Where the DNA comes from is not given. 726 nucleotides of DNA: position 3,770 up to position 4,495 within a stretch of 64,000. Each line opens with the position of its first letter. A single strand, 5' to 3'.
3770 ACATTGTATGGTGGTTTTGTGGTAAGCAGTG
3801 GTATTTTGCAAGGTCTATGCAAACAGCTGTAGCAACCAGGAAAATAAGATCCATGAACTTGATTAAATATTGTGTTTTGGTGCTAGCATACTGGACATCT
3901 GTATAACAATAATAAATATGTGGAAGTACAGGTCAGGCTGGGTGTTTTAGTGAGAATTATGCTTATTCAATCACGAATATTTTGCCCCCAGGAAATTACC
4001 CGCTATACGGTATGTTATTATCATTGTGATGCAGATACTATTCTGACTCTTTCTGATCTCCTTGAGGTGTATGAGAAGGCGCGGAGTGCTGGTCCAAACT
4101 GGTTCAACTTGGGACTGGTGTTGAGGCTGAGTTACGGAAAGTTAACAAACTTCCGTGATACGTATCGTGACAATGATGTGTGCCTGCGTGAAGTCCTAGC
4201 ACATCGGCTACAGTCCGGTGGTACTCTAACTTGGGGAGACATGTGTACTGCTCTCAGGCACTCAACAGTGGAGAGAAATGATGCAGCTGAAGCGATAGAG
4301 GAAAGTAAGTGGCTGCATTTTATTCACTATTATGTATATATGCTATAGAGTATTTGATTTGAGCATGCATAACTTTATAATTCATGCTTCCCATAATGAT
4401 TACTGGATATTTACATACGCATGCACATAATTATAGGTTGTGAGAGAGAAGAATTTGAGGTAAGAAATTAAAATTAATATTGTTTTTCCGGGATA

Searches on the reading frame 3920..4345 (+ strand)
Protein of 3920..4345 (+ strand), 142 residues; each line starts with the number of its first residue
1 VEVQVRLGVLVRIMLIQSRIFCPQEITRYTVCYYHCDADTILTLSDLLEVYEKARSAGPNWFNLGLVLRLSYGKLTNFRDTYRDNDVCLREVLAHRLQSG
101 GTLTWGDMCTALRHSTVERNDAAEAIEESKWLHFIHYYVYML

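Call 9: search_protein_families(library=pfam, proteins=[window:3920-4345:+], max_evalue=0.01)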
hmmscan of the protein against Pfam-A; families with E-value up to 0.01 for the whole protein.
window:3920-4345:+ (142 aa): 0 families

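Call 33: search_protein_families(library=pfam, proteins=[window:3920-4345:+], max_evalue=1)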
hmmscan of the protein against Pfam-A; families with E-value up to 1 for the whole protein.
window:3920-4345:+ (142 aa): 1 family
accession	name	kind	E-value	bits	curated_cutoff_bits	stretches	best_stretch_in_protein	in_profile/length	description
PF00531.28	Death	-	0.041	14.5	22.6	1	55-128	12-84/86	Death domain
